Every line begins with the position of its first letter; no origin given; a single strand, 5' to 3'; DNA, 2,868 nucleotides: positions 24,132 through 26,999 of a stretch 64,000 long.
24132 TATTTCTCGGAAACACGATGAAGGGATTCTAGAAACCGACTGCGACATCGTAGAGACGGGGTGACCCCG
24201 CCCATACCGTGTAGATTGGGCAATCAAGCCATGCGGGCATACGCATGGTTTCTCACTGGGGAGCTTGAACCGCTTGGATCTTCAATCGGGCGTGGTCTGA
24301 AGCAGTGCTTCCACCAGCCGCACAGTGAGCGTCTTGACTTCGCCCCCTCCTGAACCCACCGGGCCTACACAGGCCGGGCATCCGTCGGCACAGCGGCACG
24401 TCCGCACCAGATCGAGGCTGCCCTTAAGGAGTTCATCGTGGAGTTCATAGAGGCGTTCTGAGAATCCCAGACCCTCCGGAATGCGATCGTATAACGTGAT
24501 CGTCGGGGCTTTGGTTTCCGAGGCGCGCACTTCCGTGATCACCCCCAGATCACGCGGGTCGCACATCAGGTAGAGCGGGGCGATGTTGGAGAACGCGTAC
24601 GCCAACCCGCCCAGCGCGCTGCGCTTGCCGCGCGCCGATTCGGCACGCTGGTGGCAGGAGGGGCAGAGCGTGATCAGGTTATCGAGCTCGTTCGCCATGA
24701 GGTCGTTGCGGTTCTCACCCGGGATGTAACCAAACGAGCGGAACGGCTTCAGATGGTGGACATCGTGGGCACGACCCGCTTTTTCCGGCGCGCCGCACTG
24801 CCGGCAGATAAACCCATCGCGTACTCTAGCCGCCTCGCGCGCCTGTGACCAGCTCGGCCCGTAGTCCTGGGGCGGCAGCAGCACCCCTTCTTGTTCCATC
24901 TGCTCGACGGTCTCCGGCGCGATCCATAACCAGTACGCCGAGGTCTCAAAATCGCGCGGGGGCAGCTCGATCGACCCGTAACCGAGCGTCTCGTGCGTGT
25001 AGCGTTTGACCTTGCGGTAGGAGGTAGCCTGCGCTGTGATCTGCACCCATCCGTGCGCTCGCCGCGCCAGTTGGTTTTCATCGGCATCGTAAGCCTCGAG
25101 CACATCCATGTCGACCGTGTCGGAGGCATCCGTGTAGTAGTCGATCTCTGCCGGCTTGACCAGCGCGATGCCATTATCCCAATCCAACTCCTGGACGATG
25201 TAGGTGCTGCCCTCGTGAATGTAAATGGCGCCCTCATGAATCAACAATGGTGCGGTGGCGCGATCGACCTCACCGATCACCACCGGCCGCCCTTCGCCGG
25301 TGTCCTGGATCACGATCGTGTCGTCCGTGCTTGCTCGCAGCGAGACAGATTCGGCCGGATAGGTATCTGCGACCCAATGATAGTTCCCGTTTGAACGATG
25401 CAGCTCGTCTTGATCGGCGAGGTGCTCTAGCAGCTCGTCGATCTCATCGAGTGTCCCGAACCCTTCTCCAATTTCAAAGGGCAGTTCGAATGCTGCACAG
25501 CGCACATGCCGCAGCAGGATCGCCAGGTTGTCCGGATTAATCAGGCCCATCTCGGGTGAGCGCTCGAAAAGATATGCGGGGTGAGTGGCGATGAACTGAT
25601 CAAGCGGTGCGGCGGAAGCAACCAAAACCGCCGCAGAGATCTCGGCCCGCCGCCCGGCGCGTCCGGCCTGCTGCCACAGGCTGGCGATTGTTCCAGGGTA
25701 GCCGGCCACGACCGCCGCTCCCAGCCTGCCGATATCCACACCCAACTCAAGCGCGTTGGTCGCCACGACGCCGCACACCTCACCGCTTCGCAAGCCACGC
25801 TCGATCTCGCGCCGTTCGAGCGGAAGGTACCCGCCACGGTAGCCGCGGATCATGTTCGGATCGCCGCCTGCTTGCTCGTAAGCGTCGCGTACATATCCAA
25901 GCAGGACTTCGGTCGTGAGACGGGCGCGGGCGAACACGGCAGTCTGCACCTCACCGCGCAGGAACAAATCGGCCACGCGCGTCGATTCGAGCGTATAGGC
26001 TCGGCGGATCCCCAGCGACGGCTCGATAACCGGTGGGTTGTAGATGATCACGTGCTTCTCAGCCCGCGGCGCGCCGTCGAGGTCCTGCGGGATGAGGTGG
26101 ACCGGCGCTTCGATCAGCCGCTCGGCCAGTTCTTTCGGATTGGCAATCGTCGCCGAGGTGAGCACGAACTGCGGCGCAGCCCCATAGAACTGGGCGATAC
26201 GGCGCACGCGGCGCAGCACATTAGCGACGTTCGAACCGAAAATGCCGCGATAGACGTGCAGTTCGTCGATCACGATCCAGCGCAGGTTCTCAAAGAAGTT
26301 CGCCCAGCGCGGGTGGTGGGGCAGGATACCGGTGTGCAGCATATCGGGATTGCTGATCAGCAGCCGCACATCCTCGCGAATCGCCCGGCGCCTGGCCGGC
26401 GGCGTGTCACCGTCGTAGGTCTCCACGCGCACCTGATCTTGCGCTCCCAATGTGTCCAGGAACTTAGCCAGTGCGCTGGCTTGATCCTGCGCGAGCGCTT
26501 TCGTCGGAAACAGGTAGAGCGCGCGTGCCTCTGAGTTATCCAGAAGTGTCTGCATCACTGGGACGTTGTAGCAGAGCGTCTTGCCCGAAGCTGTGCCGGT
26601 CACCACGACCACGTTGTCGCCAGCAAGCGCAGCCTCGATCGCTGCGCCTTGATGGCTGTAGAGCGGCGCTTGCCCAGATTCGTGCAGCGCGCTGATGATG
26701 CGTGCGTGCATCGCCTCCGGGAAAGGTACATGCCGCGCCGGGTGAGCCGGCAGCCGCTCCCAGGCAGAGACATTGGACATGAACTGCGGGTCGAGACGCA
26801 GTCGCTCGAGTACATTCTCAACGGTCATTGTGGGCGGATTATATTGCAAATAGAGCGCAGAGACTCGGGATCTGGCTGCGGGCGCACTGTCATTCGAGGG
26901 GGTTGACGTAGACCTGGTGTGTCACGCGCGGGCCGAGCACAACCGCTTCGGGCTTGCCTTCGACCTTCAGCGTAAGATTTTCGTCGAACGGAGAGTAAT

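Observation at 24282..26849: MrfA/YprA-type DUF1998 helicase carrying an embedded HNH nuclease motif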

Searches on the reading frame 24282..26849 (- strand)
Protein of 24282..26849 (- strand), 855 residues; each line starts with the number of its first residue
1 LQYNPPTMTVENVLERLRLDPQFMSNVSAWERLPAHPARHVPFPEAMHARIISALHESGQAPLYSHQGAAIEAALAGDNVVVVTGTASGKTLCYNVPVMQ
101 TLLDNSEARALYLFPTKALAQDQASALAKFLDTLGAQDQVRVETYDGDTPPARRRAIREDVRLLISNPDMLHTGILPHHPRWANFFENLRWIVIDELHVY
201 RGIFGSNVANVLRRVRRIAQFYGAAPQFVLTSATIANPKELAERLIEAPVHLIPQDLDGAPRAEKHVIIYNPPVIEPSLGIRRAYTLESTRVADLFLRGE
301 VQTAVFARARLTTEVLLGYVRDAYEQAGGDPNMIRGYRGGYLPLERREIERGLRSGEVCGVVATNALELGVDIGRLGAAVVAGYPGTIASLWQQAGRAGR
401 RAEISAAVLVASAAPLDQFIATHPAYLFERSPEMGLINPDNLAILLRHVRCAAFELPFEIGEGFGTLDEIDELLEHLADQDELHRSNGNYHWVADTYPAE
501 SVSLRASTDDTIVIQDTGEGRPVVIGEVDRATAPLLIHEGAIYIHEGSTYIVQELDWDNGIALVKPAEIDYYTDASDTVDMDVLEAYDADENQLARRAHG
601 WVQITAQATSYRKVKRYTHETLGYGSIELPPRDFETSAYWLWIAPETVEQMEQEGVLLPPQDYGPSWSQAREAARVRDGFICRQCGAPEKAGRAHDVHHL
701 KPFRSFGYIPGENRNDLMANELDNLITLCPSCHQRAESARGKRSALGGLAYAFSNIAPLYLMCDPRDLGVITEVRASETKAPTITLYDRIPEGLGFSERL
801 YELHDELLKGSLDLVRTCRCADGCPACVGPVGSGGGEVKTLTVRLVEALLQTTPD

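Call 4: search_protein_families(library=pfam, proteins=[window:24282-26849:-], max_evalue=1)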
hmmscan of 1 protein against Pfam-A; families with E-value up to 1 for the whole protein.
window:24282-26849:- (855 aa): 8 families
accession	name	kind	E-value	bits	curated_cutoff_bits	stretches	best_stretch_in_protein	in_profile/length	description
PF00270.35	DEAD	-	3.7e-32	111.8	26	1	65-240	2-166/167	DEAD/DEAH box helicase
PF09369.15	MZB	-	7e-21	75.2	24.2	1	749-828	1-80/80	MrfA Zn-binding domain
PF00271.37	Helicase_C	-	2e-10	41.4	23.5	1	337-401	45-109/110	Helicase conserved C-terminal domain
PF22982.3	WHD_HRQ1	-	8.1e-09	36.9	27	1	437-506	1-69/70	ATP-dependent helicase HRQ1, winged helix domain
PF01844.29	HNH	-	5e-08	33.4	21.4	1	682-736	1-44/47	HNH endonuclease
PF04851.21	ResIII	-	2.9e-06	27.7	22.5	1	63-230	4-158/164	Type III restriction enzyme, res subunit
PF13391.12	HNH_2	-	0.0086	16.3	21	1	682-734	1-56/66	HNH endonuclease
PF22590.2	Cas3-like_C_2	-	0.19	12.5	27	1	357-402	63-105/106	CRISPR-associated nuclease/helicase Cas3, C-terminal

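Call 5: search_protein_families(library=ncbifam, proteins=[window:24282-26849:-], max_evalue=1)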
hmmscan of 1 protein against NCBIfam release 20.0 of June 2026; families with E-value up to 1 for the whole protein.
window:24282-26849:- (855 aa): 41 families (the best 25 are shown)
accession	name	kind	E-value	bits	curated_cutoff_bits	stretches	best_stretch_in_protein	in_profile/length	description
TIGR03817.1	DECH_helic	hypoth_equivalog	2.8e-197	657.4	874.1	2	31-654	5-624/742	helicase/secretion neighborhood putative DEAH-box helicase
TIGR04121.1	DEXH_lig_assoc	equivalog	1.4e-37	128.9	850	1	64-459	15-405/804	ligase-associated DNA damage response DEXH box helicase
NF010338.0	PRK13767.1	equivalog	3.5e-25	88.4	849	1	66-405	37-390/877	ATP-dependent helicase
NF041063.1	DpdF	equivalog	5.6e-18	64.9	550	2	67-199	145-281/813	protein DpdF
NF041067.1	DpdJ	equivalog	8.8e-15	53.5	800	3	190-248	363-418/1482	protein DpdJ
NF001308.0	PRK00254.1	equivalog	6.2e-14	51.1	1216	1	48-245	9-189/720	ATP-dependent DNA helicase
NF002251.0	PRK01172.1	equivalog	1.4e-13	50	891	1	57-245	17-189/674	ATP-dependent DNA helicase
NF007284.0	PRK09751.1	equivalog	8.8e-13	46.4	1496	2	328-401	346-419/1538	ATP-dependent helicase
NF002654.0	PRK02362.1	equivalog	1.1e-12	47.1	887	1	49-245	10-191/739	ATP-dependent DNA helicase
TIGR01389.1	recQ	equivalog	2.9e-12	45.8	640.2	2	337-413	254-330/591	DNA helicase RecQ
NF010337.0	PRK13766.1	equivalog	8.2e-12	44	610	1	72-199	25-143/781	Hef nuclease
TIGR00614.1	recQ_fam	subfamily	9.3e-11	41.2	219.8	2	337-411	256-330/470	RecQ family ATP-dependent DNA helicase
NF053631.1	RNA_helic_CshA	equivalog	4.9e-10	38.8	646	1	47-251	6-199/434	degradosome RNA helicase CshA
NF040935.1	helicase_Hel308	equivalog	9.3e-10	37.3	1200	1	48-249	12-195/704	ATP-dependent DNA helicase Hel308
NF008642.0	PRK11634.1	equivalog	1.1e-09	37.3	989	1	47-409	13-347/628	DEAD/DEAH family ATP-dependent RNA helicase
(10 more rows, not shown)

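Call 6: search_protein_families(library=padloc, proteins=[window:24282-26849:-], max_evalue=1)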
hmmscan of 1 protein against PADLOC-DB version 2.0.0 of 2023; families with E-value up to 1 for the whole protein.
window:24282-26849:- (855 aa): 77 families (the best 25 are shown)
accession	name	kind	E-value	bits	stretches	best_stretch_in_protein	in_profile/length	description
PDLC00037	DruE3|DruE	-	2.8e-39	132.7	4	47-156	77-203/2055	SNF2 family N-terminal domain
PDLC02503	BrxHI|BrxHII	-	2.7e-38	129.8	1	61-409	23-350/698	BrxHI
PDLC03960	SngC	-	1.3e-37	127.9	1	47-413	9-374/720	-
PDLC00013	DruE1|DruE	-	7.5e-37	124.8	4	63-131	92-171/1776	SNF2 family N-terminal domain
PDLC00035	DruE3|DruE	-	5.6e-33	111.8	2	58-269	98-328/1460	SNF2 family N-terminal domain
PDLC00036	DruE3|DruE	-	4.2e-32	108.3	3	63-241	93-291/2023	SNF2 family N-terminal domain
PDLC02501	BrxHI|BrxHII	-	6.2e-26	88.7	2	51-241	15-201/925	BrxHI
PDLC00051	DruE4|DruE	-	1e-24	84.3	4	59-107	89-138/1829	SNF2 family N-terminal domain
PDLC00015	DruE2|DruE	-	1.3e-22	77.4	4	57-106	88-141/1887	SNF2 family N-terminal domain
PDLC00014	DruE2|DruE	-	1.5e-22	77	4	57-104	102-150/1928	SNF2 family N-terminal domain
PDLC03928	PsyrT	-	2.8e-18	63.6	2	337-412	271-346/689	-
PDLC02896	DpdJ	-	2.8e-16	56.4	3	189-241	369-418/1487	DpdJ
PDLC02570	DrmA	-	3e-15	53.7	2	192-420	413-644/851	DrmA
PDLC02872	DpdF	-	1e-14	52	2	67-199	162-299/859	DpdF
PDLC02864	DpdF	-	7.8e-14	49.4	1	59-410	19-337/610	DpdF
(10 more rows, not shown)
